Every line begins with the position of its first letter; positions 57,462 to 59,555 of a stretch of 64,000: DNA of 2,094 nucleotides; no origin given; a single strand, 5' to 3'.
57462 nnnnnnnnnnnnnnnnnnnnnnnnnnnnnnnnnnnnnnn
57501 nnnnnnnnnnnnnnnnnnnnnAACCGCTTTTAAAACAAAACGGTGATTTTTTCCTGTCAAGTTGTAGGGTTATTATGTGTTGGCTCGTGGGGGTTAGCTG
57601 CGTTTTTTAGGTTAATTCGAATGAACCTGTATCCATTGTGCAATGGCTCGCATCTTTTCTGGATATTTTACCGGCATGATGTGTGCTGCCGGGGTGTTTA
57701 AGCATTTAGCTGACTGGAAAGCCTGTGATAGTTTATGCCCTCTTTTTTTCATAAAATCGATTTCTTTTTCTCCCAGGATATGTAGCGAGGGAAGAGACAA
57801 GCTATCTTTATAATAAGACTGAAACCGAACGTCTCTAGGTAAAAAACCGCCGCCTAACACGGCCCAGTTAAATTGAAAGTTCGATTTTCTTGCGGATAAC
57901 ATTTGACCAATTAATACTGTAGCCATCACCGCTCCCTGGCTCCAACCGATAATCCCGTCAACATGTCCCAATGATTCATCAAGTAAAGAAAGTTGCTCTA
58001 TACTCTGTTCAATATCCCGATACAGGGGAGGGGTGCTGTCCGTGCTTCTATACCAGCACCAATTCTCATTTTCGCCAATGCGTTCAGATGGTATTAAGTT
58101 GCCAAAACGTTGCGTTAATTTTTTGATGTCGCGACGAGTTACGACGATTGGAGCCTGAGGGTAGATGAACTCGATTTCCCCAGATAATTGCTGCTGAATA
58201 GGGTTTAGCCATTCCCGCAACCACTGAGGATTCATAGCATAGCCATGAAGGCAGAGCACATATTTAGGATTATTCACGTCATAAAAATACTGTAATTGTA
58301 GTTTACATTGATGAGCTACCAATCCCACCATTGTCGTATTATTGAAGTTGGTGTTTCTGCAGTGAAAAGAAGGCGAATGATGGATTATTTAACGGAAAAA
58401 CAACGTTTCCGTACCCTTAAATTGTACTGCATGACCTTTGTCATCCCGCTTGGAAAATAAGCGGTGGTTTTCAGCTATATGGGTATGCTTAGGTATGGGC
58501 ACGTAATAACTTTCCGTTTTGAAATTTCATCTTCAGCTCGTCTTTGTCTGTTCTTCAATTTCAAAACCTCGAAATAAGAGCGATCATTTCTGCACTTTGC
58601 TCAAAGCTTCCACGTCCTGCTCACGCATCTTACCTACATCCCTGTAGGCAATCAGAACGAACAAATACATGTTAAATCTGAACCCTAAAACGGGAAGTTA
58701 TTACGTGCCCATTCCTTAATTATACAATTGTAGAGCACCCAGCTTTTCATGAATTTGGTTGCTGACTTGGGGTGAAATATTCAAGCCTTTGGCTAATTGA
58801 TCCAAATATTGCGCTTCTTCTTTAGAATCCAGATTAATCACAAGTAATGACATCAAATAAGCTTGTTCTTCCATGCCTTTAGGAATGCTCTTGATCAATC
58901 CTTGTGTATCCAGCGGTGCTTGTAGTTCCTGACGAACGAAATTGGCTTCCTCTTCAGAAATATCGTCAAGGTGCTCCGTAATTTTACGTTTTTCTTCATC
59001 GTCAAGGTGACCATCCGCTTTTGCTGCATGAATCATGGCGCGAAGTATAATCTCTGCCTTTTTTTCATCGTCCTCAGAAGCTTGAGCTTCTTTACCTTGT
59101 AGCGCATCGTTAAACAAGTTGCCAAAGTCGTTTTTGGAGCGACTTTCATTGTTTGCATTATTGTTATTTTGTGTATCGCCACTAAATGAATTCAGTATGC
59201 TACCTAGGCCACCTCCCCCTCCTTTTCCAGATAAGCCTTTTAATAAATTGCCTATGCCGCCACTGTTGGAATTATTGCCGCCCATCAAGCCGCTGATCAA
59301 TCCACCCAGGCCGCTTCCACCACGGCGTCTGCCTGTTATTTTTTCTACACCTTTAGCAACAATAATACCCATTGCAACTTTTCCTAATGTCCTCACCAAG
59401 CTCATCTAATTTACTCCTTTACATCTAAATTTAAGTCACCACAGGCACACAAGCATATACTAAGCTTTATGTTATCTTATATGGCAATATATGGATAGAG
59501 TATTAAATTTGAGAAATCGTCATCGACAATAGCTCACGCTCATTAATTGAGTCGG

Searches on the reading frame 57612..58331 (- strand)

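Call 36: search_protein_families(library=pfam, proteins=[window:57612-58331:-], max_evalue=0.1)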
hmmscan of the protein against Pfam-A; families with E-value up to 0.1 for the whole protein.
window:57612-58331:- (239 aa): 2 families
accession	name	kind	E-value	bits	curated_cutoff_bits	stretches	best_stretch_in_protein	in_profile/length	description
PF03959.19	FSH1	-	6.1e-38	131.1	21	1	21-226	3-208/211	Serine hydrolase (FSH1)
PF02230.22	Abhydrolase_2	-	0.0026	18.1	23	1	127-237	109-216/217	Phospholipase/Carboxylesterase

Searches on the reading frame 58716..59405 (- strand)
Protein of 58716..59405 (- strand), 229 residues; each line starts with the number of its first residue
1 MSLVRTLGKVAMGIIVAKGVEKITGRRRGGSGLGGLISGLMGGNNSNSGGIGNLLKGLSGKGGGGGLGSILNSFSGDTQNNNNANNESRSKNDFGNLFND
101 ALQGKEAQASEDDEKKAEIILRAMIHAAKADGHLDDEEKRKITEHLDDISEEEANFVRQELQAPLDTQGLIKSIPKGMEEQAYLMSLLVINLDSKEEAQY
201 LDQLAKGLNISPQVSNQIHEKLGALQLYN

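Call 36: search_protein_families(library=pfam, proteins=[window:58716-59405:-], max_evalue=0.1)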
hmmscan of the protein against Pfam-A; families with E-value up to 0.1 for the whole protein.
window:58716-59405:- (229 aa): 5 families
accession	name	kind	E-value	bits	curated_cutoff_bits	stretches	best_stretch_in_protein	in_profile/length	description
PF04391.17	DUF533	-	7.8e-42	143.3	29.6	1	29-221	4-177/178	Protein of unknown function (DUF533)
PF05099.18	TerB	-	0.00025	21.8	24.4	1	115-147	72-104/118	Tellurite resistance protein TerB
PF07586.16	HXXSHH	-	0.00063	19.9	30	1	79-163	125-209/307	Protein of unknown function (DUF1552)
PF17944.6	Arg_decarbox_C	-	0.0098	16.8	23.3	0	121-148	16-43/51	Arginine decarboxylase C-terminal helical extension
PF11072.13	DUF2859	-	0.066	13.5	25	0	188-223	99-134/147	Protein of unknown function (DUF2859)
